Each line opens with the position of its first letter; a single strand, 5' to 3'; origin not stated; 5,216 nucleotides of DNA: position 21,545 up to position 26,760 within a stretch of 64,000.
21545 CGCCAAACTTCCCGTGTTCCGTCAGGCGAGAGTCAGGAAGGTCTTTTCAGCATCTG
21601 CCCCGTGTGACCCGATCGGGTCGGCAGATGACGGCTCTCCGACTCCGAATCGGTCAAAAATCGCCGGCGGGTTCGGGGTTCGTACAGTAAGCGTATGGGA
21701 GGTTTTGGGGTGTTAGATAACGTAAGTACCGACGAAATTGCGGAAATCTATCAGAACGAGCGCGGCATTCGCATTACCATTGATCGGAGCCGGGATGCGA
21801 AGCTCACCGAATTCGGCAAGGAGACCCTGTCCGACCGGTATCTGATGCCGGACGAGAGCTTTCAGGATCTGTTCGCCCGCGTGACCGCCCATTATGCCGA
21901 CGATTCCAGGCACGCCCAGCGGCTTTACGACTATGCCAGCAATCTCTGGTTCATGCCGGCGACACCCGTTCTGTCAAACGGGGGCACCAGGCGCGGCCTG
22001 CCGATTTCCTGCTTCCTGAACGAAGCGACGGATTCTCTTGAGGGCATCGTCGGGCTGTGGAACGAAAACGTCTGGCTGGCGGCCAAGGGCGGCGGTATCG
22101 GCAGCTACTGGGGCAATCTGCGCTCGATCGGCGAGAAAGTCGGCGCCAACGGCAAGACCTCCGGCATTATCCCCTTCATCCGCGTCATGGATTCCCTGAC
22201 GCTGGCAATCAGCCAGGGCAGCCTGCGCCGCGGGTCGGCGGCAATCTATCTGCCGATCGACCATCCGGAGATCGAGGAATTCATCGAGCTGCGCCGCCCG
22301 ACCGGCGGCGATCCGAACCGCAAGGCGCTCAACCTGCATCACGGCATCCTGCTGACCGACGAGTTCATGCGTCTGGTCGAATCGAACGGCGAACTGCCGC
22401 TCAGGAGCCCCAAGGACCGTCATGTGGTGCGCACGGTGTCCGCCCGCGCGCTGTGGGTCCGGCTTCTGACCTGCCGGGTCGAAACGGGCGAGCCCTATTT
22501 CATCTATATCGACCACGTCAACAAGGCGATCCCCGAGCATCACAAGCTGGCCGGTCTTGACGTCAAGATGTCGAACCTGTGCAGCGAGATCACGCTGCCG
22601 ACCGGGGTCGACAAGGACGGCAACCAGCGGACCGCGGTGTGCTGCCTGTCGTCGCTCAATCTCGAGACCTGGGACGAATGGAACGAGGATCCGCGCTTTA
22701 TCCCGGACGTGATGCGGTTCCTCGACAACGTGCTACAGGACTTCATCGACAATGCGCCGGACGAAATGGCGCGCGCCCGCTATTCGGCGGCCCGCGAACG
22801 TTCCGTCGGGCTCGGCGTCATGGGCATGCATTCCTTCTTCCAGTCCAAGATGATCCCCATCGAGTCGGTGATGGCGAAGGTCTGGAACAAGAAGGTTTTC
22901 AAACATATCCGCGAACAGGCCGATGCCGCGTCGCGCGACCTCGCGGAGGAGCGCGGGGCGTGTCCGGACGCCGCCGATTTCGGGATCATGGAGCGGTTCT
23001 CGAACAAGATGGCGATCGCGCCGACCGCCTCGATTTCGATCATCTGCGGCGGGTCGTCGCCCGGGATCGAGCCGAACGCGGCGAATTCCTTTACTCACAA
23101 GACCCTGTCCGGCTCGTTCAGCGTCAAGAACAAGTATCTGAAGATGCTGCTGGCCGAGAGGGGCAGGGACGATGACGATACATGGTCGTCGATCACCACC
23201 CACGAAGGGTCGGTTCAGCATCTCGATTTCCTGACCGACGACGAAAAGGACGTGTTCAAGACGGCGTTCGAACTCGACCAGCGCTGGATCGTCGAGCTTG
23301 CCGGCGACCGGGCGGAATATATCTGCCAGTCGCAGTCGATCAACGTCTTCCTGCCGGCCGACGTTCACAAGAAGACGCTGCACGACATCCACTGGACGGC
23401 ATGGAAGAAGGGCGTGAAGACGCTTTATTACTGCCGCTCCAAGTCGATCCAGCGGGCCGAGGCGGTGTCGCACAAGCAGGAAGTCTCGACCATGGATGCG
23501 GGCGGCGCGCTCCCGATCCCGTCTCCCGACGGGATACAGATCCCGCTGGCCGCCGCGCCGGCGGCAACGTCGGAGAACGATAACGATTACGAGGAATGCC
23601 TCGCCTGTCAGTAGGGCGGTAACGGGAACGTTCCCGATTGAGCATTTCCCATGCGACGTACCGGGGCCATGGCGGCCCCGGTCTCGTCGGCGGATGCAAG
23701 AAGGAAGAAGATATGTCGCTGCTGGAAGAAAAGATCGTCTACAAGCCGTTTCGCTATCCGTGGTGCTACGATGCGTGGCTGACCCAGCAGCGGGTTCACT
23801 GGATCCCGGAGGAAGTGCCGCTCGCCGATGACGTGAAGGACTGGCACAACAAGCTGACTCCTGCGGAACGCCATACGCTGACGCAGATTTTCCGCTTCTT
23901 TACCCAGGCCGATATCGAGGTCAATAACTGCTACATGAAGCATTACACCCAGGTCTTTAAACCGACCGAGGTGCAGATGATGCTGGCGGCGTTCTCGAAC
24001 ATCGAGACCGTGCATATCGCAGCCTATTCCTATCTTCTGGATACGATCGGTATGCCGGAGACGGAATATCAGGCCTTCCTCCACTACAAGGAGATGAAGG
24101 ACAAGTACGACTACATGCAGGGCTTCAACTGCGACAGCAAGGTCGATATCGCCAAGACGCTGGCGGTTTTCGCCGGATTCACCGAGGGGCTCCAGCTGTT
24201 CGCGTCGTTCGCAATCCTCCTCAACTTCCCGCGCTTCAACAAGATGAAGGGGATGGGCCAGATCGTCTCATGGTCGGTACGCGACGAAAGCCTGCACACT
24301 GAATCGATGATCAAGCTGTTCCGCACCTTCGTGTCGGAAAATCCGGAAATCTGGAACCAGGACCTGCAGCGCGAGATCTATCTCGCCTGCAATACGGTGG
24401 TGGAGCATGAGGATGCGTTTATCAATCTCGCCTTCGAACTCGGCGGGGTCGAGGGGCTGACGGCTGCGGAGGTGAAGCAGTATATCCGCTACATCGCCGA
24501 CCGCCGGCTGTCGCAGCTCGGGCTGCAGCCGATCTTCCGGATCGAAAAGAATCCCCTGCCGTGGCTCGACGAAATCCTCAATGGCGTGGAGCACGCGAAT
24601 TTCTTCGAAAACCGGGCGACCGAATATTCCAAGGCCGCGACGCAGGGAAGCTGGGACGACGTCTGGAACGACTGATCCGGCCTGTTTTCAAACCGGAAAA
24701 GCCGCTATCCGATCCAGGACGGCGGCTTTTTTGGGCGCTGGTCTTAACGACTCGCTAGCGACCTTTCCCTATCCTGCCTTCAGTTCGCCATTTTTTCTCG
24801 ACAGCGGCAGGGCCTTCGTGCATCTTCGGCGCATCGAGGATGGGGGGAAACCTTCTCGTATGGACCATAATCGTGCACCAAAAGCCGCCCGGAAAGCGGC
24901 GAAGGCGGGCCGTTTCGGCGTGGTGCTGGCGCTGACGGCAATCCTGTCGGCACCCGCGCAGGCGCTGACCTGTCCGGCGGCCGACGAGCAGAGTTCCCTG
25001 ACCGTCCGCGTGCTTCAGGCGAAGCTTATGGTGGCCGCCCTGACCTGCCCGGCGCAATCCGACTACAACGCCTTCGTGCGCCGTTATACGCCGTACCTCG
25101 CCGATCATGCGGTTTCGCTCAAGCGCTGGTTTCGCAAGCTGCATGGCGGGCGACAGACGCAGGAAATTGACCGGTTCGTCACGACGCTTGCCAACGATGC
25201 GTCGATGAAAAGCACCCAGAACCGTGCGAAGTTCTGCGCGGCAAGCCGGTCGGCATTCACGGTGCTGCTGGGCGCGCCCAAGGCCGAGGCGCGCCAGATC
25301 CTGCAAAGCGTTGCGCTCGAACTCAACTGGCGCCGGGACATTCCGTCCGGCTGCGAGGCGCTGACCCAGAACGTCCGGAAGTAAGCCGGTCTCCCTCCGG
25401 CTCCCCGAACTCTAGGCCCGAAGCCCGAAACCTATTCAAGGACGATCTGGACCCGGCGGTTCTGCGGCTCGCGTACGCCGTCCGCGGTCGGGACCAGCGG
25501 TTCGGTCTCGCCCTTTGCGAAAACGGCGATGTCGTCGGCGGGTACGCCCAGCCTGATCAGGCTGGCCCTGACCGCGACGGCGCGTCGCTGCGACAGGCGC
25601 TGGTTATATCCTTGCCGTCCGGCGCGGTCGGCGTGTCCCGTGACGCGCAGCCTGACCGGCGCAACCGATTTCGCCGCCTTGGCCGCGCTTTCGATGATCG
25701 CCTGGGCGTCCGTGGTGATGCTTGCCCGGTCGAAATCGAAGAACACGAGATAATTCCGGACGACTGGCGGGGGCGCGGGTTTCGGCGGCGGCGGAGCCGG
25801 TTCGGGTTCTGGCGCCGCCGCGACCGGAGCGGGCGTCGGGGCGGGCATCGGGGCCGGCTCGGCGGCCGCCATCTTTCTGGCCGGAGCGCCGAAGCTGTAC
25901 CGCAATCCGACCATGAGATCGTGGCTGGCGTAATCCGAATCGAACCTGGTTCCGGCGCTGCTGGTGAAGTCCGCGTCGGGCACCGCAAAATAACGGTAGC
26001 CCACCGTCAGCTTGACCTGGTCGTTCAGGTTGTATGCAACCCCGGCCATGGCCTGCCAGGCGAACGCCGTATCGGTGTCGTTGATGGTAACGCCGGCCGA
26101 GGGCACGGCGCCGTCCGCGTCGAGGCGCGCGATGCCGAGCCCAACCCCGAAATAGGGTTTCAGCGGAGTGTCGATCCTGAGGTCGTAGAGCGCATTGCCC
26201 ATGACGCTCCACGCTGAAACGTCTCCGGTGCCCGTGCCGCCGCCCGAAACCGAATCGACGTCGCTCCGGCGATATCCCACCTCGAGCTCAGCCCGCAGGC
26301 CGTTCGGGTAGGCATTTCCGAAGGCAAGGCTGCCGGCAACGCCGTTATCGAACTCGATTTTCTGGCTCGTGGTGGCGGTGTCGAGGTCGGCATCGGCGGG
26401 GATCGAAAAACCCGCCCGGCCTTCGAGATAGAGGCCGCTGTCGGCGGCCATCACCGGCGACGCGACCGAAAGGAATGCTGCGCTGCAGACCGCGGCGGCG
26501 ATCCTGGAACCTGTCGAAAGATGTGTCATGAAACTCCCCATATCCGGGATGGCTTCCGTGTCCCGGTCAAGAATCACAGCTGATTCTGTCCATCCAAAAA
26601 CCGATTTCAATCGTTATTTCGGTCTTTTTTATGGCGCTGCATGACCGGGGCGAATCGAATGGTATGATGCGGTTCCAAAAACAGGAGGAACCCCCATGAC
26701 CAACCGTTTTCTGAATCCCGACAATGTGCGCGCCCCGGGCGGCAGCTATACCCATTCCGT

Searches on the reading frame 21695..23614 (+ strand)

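Call 62: search_protein_families(library=ncbifam, proteins=[window:21695-23614:+], max_evalue=1e-10)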
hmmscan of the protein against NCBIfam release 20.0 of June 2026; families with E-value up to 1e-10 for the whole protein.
window:21695-23614:+ (639 aa): 20 families
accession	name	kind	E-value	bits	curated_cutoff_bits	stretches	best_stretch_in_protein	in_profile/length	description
NF006577.0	PRK09102.1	equivalog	7.9e-304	1008.6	620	1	19-639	7-604/604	ribonucleoside-diphosphate reductase subunit alpha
TIGR02506.1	NrdE_NrdA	equivalog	3.1e-143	478.5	341.05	2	41-424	3-420/616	ribonucleoside-diphosphate reductase subunit alpha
TIGR02510.1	NrdE-prime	equivalog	9.1e-127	423.9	602.25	1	41-589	22-548/560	ribonucleoside-diphosphate reductase subunit alpha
NF005544.0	PRK07207.1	equivalog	1.2e-101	341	965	3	27-241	286-509/965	ribonucleoside-diphosphate reductase subunit alpha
NF009029.0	PRK12365.1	equivalog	3.3e-76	257.1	1350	3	28-241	369-592/1046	ribonucleoside-diphosphate reductase subunit alpha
TIGR02504.1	NrdJ_Z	equivalog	5.3e-76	256.5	399.95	2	55-424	21-405/606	adenosylcobalamin-dependent ribonucleoside-diphosphate reductase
NF006279.0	PRK08447.1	equivalog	1.1e-70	239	1082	2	27-241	127-351/789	ribonucleoside-diphosphate reductase subunit alpha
NF006417.0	PRK08665.1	equivalog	2.5e-70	237.7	961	1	36-587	11-572/759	vitamin B12-dependent ribonucleotide reductase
NF006665.0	PRK09209.1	equivalog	5.6e-69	233.2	1057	3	11-241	128-372/761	ribonucleoside-diphosphate reductase subunit alpha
NF005101.0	PRK06539.1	equivalog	3.3e-63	213.9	988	3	27-236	138-357/822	ribonucleoside-diphosphate reductase subunit alpha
NF005483.0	PRK07088.1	equivalog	3e-62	210.8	1214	3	6-240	134-373/764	ribonucleoside-diphosphate reductase subunit alpha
NF005010.0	PRK06406.1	subfamily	1.7e-61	208.4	1125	1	54-592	200-729/771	vitamin B12-dependent ribonucleotide reductase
NF009028.0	PRK12364.1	equivalog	6.4e-61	206.4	1377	3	28-231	227-441/842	ribonucleoside-diphosphate reductase subunit alpha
TIGR04170.1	RNR_1b_NrdE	exception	1.4e-51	175.6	750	2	54-241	110-299/698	class 1b ribonucleoside-diphosphate reductase subunit alpha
NF006578.0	PRK09103.1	equivalog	9.3e-39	133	813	2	246-425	391-567/761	class 1a ribonucleoside-diphosphate reductase subunit alpha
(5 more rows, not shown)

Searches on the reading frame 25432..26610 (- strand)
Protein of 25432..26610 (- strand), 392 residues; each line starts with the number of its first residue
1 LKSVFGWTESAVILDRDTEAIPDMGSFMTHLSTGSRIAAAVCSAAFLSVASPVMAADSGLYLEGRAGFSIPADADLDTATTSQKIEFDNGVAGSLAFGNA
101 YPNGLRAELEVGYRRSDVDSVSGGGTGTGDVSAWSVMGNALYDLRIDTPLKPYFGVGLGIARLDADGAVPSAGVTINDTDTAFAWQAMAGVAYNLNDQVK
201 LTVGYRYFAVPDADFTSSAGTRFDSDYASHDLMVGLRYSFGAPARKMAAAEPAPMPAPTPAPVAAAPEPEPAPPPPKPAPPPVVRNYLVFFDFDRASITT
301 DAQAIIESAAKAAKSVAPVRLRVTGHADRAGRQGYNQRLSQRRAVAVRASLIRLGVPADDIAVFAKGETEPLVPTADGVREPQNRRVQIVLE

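Call 62: search_protein_families(library=ncbifam, proteins=[window:25432-26610:-], max_evalue=1e-10)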
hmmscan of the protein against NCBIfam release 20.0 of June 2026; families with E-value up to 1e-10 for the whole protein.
window:25432-26610:- (392 aa): 14 families
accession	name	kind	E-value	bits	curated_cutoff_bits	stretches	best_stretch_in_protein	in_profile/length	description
NF008071.1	PRK10808.1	equivalog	2.1e-22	80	277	1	36-373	5-319/358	porin OmpA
NF053612.1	anchor_PA1041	equivalog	4.1e-22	79.3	250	1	259-391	97-235/236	PA1041 family peptidoglycan-binding anchor lipoprotein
NF053611.1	YiaD_Gzip_OmpA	equivalog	2.6e-21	76.3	175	1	289-391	104-206/206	YiaD family glycine zipper/OmpA-like lipoprotein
NF053585.1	OMP_LP_YfiB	equivalog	1e-20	74.2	128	1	289-391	58-160/163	outer membrane lipoprotein YfiB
TIGR02802.1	Pal_lipo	equivalog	2.9e-20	72.3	125.35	1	289-390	2-103/104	peptidoglycan-associated lipoprotein Pal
NF045787.1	OmpABordt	equivalog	5.3e-20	71.9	200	1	266-389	64-187/194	outer membrane protein OmpA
NF047726.1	AutTranAdhPGAsTpgA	equivalog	1.7e-14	53.7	350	1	286-370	153-240/268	trimeric autotransporter adhesin/peptidogylcan-associated protein TpgA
NF008067.1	PRK10802.1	equivalog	2.4e-14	53.6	261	1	285-390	65-170/171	peptidoglycan-associated lipoprotein Pal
NF053613.1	OMP_toxin_LptF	equivalog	1.5e-13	51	400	1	289-390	143-244/256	lipotoxin F family OmpA-related lipoprotein LptF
NF045788.1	Omp38Acinit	equivalog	5.6e-13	48.7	500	1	74-353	46-307/354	outer membrane protein Omp38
NF052230.1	T9SS_PorE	exception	5.8e-13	48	600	1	284-371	514-599/648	PorE family type IX secretion system protein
TIGR03350.1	type_VI_ompA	equivalog_domain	9.3e-12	45.1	139.8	1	290-390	33-136/137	type VI secretion system protein TssL, long form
TIGR03789.1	pdsO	hypoth_equivalog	9.5e-12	45.1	152.2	1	303-389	155-241/243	sortase-associated OmpA-like protein PdsO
NF007804.1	PRK10510.1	equivalog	3.7e-11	42.8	307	1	289-391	114-216/219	OmpA family lipoprotein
